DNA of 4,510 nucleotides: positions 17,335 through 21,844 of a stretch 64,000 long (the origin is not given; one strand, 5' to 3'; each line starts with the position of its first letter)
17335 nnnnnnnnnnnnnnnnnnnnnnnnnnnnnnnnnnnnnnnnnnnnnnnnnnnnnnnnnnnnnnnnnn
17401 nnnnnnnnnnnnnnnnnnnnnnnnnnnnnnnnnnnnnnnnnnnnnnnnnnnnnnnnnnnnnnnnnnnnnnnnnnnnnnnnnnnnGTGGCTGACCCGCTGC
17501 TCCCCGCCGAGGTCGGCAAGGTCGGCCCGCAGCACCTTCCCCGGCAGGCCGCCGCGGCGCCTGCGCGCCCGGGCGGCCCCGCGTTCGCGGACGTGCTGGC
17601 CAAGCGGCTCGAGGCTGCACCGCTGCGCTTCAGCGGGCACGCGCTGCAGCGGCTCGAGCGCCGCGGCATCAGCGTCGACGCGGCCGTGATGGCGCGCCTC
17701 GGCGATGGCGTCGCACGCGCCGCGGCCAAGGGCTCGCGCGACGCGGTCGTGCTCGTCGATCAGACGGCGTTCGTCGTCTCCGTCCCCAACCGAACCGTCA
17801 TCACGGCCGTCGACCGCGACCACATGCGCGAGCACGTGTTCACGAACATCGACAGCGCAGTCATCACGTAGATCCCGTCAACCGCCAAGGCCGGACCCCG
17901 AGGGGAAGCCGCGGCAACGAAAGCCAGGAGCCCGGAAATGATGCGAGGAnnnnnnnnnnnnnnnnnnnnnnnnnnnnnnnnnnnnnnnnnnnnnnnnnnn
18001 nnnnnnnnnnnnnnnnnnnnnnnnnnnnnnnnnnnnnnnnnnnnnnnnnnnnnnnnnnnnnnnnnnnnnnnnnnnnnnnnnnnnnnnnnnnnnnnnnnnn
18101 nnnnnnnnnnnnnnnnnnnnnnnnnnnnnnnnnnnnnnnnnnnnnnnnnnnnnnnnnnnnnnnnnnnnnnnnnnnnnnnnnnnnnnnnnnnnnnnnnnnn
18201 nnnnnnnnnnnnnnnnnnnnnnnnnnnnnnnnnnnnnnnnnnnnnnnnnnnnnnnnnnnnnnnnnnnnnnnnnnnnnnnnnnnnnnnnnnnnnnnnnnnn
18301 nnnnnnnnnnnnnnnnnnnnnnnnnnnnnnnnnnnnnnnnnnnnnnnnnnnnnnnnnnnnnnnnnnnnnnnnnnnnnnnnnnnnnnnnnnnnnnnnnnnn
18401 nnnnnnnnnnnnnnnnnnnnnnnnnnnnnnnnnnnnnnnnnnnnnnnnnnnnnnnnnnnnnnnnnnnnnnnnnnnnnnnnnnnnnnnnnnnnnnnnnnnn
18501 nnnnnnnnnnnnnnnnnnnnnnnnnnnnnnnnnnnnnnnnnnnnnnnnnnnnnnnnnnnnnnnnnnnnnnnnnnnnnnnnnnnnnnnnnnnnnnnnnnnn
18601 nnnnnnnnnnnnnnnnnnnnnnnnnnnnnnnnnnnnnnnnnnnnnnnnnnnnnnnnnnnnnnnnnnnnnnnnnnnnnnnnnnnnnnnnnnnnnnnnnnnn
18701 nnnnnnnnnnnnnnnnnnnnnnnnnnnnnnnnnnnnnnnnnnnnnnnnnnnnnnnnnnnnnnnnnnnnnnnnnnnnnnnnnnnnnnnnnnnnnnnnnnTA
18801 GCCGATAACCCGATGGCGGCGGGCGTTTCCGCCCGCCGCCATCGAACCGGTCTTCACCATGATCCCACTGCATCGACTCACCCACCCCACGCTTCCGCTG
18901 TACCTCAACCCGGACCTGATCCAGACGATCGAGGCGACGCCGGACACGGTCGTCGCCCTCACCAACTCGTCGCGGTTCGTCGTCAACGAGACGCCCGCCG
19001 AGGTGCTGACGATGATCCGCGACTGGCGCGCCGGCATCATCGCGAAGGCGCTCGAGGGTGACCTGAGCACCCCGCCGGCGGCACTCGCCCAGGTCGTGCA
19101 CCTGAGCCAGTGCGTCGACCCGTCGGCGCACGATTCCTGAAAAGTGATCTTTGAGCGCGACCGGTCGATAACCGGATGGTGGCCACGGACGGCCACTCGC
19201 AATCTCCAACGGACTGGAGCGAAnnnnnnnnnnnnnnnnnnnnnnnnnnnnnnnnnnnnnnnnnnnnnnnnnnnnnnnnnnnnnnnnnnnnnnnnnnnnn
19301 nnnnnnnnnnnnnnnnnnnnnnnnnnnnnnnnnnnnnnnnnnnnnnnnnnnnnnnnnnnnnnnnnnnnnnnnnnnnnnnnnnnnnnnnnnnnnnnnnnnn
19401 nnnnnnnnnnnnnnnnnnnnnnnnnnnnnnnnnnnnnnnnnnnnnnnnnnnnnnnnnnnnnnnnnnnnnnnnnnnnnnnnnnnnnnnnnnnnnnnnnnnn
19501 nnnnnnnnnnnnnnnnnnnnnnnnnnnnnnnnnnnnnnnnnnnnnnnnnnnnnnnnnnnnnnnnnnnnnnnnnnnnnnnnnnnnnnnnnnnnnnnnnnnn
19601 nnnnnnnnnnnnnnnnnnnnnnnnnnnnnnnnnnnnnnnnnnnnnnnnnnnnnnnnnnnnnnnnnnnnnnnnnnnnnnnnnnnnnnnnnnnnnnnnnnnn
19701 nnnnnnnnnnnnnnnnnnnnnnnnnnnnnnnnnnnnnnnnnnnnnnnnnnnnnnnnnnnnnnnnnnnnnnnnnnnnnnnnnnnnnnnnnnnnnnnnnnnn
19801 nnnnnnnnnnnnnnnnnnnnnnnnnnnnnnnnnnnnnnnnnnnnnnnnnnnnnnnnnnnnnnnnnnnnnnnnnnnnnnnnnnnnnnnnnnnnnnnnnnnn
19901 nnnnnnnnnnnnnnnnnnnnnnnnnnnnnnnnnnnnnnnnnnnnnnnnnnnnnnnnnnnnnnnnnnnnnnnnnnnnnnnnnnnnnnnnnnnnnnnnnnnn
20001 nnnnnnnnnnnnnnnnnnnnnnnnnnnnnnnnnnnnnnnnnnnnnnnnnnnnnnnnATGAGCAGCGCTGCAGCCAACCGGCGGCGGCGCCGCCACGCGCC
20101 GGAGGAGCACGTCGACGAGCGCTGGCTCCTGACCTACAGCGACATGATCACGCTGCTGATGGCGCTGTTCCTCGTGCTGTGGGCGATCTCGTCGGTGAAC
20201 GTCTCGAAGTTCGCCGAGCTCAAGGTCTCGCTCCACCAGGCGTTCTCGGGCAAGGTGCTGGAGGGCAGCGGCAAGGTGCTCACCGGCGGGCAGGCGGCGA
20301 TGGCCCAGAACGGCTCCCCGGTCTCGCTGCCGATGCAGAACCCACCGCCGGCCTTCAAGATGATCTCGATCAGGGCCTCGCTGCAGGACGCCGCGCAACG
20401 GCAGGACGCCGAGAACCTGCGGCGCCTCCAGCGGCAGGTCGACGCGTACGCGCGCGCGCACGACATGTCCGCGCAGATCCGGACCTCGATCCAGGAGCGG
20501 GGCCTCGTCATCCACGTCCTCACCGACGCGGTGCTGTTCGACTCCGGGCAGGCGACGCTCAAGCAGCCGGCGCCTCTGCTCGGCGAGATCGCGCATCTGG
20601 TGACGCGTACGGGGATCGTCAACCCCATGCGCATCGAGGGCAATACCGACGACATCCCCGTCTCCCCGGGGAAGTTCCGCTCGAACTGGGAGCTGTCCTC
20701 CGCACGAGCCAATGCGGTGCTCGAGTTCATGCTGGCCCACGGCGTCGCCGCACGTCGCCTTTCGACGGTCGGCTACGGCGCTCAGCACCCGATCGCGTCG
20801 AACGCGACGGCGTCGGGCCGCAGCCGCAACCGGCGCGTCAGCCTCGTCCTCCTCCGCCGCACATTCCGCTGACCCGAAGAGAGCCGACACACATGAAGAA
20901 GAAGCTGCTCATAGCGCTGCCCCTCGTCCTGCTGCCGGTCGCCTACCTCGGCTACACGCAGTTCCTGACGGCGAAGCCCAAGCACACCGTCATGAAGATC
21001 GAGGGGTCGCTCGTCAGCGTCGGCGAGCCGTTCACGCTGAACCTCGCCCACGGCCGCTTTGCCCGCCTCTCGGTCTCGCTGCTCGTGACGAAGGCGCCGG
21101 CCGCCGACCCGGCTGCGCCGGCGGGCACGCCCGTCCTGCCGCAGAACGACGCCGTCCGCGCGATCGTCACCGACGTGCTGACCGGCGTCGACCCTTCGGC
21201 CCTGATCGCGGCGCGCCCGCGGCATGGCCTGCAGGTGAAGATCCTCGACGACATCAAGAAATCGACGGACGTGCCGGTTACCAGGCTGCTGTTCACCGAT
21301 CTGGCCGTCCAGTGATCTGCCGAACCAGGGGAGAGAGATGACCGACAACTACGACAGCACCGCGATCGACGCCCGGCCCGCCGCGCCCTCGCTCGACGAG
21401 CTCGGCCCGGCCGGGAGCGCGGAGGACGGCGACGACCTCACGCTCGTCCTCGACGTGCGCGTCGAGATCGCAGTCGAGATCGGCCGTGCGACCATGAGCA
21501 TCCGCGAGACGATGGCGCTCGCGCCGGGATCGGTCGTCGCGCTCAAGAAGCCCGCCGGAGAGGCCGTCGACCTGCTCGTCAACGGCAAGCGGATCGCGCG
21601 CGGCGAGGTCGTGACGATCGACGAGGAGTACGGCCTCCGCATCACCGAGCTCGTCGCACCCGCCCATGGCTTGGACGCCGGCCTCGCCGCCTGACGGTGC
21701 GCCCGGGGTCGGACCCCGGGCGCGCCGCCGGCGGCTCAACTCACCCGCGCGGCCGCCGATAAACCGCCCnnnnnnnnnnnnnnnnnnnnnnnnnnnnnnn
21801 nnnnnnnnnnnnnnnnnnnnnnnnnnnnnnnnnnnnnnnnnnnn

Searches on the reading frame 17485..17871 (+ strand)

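Call 17: search_protein_families(library=pfam, proteins=[window:17485-17871:+], max_evalue=0.001)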
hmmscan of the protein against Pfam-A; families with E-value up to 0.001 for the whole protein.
window:17485-17871:+ (128 aa): 1 family
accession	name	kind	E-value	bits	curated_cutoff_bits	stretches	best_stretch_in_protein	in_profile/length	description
PF12611.13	Flagellar_put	-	3.3e-14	52.8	21.1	1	104-127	1-24/24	Putative flagellar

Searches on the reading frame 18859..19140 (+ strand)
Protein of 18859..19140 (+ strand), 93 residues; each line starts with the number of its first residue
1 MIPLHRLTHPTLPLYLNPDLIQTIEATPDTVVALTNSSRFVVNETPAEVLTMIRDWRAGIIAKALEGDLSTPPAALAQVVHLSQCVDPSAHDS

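Call 17: search_protein_families(library=pfam, proteins=[window:18859-19140:+], max_evalue=0.001)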
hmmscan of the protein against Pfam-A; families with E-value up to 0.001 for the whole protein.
window:18859-19140:+ (93 aa): 1 family
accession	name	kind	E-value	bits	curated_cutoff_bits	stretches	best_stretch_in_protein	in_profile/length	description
PF06289.16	FlbD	-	1.5e-17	63.3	24.7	1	1-60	1-58/59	Flagellar and Swarming motility proteins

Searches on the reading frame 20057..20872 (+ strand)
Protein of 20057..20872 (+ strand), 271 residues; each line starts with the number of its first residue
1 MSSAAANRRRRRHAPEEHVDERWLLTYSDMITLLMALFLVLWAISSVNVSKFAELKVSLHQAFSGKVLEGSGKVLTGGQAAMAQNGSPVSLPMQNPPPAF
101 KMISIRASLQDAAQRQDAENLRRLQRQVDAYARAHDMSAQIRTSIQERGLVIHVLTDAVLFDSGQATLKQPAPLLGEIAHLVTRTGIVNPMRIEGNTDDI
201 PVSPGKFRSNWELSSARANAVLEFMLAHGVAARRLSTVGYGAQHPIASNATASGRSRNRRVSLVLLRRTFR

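Call 17: search_protein_families(library=pfam, proteins=[window:20057-20872:+], max_evalue=0.001)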
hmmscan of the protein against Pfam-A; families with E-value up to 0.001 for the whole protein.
window:20057-20872:+ (271 aa): 2 families
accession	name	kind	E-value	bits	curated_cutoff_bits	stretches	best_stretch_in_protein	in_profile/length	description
PF13677.11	MotB_plug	-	4.2e-21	74.7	24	1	9-63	2-58/58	Membrane MotB of proton-channel complex MotA/MotB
PF00691.25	OmpA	-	5.6e-18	65.5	27.2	1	160-259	1-98/98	OmpA family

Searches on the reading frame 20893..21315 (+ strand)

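Call 17: search_protein_families(library=pfam, proteins=[window:20893-21315:+], max_evalue=0.001)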
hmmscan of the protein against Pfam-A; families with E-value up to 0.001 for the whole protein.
window:20893-21315:+ (140 aa): 1 family
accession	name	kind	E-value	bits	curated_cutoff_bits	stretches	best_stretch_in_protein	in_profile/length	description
PF03748.19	FliL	-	9.6e-08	32.9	24.6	1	41-140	2-103/103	Flagellar basal body-associated protein FliL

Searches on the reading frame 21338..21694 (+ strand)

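Call 17: search_protein_families(library=pfam, proteins=[window:21338-21694:+], max_evalue=0.001)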
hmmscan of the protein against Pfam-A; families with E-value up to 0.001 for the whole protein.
window:21338-21694:+ (118 aa): 1 family
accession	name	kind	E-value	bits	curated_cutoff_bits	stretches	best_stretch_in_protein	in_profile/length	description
PF01052.25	FliMN_C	-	5.8e-24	84.3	23.8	1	37-106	3-72/73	Type III flagellar switch regulator (C-ring) FliN C-term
